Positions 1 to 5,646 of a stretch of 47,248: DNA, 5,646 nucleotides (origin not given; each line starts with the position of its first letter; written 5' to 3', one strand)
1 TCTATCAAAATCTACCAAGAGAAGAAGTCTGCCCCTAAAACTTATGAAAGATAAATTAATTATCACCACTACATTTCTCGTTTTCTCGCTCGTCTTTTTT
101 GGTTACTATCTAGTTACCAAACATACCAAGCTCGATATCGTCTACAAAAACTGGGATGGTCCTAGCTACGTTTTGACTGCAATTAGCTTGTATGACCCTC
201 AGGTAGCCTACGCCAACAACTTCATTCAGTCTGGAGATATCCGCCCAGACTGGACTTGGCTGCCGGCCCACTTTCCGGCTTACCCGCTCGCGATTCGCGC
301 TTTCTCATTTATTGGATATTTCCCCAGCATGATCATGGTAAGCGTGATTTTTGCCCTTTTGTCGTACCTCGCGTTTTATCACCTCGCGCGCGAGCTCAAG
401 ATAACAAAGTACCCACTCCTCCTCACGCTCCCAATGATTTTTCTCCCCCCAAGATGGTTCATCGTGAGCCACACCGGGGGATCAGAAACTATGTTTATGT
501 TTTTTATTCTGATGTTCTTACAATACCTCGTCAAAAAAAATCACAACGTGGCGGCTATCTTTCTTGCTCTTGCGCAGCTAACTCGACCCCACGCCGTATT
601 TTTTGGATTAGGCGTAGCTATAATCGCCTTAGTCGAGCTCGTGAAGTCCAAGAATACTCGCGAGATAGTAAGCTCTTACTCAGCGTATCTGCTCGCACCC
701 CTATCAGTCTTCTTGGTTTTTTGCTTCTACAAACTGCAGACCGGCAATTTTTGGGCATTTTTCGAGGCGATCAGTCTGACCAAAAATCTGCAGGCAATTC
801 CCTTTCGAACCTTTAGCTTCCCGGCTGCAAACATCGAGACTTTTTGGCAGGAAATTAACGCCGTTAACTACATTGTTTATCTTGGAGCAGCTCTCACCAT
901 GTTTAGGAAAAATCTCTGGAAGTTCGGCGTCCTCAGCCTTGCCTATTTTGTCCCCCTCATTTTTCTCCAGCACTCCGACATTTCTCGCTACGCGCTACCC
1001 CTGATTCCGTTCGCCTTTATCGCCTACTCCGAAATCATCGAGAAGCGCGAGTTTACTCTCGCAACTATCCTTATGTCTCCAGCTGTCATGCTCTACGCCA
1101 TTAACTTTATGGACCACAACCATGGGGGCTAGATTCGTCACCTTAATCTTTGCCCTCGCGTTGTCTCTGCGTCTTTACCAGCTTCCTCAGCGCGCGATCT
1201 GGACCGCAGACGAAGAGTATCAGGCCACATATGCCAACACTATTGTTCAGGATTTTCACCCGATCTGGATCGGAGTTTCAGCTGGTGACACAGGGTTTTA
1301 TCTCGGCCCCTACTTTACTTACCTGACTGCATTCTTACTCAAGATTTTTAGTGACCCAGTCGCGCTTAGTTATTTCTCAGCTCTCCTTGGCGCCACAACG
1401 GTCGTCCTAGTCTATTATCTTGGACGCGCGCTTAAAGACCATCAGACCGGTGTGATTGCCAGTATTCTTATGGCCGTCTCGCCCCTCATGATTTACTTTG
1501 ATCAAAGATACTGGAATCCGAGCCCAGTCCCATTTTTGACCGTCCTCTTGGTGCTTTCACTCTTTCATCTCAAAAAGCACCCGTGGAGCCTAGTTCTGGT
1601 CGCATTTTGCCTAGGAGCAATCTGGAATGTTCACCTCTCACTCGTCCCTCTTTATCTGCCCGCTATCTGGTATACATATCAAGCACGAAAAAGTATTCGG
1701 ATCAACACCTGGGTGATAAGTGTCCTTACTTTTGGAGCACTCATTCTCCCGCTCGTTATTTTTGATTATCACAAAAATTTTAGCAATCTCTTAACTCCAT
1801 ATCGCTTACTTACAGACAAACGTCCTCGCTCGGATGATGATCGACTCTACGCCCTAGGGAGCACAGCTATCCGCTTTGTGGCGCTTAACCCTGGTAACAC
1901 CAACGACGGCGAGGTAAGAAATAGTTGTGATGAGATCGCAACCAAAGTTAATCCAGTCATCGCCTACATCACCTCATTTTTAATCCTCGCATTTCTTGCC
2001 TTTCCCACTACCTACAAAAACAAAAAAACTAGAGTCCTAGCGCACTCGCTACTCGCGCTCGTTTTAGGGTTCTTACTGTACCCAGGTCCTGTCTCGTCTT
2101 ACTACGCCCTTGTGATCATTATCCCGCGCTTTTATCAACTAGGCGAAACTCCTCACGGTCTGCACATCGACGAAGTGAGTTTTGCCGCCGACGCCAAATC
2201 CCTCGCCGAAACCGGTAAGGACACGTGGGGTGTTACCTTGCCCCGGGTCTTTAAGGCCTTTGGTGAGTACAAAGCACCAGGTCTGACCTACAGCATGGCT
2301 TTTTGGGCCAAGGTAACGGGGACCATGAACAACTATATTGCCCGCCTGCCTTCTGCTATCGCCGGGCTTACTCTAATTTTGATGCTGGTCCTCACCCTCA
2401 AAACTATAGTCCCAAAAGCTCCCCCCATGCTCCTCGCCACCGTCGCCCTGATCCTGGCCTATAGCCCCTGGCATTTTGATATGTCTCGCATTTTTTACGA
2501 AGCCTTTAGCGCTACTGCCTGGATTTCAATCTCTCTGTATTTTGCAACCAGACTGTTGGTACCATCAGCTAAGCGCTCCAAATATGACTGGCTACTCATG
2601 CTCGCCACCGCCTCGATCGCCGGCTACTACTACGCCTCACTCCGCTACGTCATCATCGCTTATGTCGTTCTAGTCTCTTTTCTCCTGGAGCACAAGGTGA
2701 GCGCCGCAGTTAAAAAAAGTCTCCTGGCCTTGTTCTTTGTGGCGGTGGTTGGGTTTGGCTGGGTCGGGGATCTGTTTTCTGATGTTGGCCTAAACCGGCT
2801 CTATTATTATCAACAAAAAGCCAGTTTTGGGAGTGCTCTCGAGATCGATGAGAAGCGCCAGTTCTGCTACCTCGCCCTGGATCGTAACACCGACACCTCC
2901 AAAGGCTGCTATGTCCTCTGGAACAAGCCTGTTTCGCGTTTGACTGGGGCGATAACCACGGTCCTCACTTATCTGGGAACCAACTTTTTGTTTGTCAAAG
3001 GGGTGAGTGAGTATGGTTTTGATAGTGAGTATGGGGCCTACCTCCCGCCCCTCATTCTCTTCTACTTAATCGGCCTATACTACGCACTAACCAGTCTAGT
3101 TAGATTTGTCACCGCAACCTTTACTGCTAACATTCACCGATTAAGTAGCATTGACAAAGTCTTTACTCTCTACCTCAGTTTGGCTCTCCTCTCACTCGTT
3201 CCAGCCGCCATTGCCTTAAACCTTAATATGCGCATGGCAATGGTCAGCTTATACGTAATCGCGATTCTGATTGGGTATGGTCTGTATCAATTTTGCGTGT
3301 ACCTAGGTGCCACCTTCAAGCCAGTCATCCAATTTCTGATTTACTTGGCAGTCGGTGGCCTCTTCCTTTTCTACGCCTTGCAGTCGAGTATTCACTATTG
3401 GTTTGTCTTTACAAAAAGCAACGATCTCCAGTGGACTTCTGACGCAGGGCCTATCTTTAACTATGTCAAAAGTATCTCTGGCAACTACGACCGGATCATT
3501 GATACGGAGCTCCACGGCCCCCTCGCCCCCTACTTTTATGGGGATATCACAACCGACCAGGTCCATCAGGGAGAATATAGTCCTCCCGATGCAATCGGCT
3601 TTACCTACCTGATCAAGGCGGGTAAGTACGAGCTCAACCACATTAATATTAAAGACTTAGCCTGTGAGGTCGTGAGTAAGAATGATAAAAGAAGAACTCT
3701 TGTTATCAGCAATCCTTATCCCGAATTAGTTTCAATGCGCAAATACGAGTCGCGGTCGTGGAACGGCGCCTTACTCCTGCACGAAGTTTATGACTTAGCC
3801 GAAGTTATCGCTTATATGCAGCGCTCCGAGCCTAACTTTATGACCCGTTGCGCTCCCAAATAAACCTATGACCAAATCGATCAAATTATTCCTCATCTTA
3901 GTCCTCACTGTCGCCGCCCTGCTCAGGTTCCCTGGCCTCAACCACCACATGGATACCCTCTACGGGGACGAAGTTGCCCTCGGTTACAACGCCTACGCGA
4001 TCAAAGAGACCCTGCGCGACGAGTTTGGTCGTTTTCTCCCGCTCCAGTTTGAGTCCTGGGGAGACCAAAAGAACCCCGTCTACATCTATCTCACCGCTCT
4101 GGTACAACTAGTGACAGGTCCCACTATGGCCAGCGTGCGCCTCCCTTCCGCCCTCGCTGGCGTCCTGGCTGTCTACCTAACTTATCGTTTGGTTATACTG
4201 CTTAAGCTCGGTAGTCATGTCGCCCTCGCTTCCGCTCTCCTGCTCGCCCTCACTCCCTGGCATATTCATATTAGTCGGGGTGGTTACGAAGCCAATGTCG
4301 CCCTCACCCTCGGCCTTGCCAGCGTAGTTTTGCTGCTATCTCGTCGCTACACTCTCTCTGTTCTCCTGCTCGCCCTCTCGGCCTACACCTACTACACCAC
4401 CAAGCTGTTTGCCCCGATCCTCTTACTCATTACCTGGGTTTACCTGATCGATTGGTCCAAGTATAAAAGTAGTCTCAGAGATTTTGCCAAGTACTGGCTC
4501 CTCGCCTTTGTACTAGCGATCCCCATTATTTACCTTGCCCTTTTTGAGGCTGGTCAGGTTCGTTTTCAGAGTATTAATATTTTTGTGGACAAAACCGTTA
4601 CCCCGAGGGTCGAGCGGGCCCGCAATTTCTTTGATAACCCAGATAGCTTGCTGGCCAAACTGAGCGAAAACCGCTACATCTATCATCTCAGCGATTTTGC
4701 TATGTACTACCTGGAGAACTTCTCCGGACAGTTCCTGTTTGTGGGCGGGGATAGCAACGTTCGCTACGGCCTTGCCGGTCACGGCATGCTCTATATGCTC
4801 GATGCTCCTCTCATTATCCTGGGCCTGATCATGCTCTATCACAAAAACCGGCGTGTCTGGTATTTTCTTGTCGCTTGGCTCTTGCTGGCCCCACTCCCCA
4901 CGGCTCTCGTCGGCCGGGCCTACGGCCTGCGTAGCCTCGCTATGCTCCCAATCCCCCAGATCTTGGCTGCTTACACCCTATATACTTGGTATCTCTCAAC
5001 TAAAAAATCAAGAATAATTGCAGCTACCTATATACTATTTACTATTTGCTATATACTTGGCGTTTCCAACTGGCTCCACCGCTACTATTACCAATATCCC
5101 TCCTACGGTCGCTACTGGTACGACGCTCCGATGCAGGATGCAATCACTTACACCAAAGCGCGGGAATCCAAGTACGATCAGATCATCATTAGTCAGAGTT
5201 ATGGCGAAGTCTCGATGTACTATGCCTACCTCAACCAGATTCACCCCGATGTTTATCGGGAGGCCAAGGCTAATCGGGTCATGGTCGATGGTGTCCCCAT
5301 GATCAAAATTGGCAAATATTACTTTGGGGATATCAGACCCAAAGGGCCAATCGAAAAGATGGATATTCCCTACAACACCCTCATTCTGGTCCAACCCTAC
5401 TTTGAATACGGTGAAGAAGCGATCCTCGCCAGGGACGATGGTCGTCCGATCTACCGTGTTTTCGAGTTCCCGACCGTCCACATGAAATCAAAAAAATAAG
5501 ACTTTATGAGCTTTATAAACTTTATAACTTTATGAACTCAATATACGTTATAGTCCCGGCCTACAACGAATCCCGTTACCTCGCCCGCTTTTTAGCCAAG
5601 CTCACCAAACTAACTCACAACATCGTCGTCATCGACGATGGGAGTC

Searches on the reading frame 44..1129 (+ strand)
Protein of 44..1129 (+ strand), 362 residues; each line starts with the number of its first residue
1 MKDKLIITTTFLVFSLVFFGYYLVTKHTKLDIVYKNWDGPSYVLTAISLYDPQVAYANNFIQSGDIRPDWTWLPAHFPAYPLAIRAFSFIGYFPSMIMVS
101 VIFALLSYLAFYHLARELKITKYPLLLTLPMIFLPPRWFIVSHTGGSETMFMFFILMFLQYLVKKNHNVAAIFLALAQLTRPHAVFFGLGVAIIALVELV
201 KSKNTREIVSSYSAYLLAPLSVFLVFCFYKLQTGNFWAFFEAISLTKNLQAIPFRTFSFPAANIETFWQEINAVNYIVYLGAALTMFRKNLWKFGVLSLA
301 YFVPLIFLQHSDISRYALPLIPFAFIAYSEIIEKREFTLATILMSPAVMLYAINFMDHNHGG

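Call 13: search_protein_families(library=pfam, proteins=[window:44-1129:+], max_evalue=0.0001)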
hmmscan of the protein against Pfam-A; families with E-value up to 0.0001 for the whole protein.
window:44-1129:+ (362 aa): 0 families

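Call 66: search_protein_families(library=pfam, proteins=[window:44-1129:+], max_evalue=5)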
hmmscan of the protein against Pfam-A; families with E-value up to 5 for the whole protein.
window:44-1129:+ (362 aa): 1 family
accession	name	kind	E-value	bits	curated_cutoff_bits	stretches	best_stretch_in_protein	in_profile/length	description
PF25397.1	DUF7887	-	0.14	12.4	24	1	202-230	34-61/63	Domain of unknown function (DUF7887)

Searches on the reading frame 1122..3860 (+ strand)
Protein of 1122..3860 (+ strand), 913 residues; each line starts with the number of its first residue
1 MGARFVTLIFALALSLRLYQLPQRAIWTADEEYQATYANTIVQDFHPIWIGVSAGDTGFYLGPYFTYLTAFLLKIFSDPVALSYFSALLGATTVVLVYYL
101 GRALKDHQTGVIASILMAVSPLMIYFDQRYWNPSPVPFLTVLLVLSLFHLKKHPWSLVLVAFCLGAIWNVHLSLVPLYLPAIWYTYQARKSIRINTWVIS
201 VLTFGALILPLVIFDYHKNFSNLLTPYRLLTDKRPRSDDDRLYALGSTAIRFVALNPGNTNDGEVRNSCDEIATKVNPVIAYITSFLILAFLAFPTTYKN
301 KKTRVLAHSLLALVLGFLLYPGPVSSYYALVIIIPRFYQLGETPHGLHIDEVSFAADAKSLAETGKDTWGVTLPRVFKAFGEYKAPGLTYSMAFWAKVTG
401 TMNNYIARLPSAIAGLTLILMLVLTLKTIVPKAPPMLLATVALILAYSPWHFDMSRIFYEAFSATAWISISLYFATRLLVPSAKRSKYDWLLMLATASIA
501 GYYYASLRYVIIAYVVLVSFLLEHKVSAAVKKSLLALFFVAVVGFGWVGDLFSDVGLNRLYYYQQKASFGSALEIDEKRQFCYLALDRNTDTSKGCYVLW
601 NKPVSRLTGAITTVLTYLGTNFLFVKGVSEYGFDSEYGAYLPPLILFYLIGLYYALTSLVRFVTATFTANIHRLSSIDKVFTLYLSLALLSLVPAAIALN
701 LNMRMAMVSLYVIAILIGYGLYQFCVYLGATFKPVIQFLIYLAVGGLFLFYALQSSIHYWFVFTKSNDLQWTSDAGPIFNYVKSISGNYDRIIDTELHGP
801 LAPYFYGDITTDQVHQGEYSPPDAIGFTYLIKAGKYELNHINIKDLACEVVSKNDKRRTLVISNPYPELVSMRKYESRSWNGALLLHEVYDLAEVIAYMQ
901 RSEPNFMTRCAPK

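Call 13: search_protein_families(library=pfam, proteins=[window:1122-3860:+], max_evalue=0.0001)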
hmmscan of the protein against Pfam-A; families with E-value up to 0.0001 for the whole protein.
window:1122-3860:+ (913 aa): 1 family
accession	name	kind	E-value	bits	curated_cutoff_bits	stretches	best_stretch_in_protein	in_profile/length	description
PF13231.12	PMT_2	-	4.5e-07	30.6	26.1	1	63-213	4-159/160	Dolichyl-phosphate-mannose-protein mannosyltransferase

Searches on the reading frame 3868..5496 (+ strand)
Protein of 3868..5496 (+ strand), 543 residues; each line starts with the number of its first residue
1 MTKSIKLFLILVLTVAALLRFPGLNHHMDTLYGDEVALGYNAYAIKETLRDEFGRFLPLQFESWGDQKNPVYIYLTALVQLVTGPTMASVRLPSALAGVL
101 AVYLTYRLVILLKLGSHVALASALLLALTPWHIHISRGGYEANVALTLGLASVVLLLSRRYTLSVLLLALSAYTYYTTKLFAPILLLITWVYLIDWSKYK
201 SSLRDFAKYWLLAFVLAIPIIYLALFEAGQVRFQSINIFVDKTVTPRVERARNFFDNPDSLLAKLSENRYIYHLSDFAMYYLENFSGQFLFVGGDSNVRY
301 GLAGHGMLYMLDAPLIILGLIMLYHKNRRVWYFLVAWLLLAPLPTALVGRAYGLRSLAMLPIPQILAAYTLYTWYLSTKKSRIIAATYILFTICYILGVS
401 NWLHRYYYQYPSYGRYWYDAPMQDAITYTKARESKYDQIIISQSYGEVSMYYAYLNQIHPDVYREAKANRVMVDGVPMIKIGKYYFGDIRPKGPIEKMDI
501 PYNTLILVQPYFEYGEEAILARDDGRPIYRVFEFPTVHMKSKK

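Call 13: search_protein_families(library=pfam, proteins=[window:3868-5496:+], max_evalue=0.0001)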
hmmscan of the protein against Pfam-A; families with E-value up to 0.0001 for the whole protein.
window:3868-5496:+ (543 aa): 1 family
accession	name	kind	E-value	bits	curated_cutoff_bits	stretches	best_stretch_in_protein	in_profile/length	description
PF13231.12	PMT_2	-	1.6e-07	32.1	26.1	1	68-219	2-156/160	Dolichyl-phosphate-mannose-protein mannosyltransferase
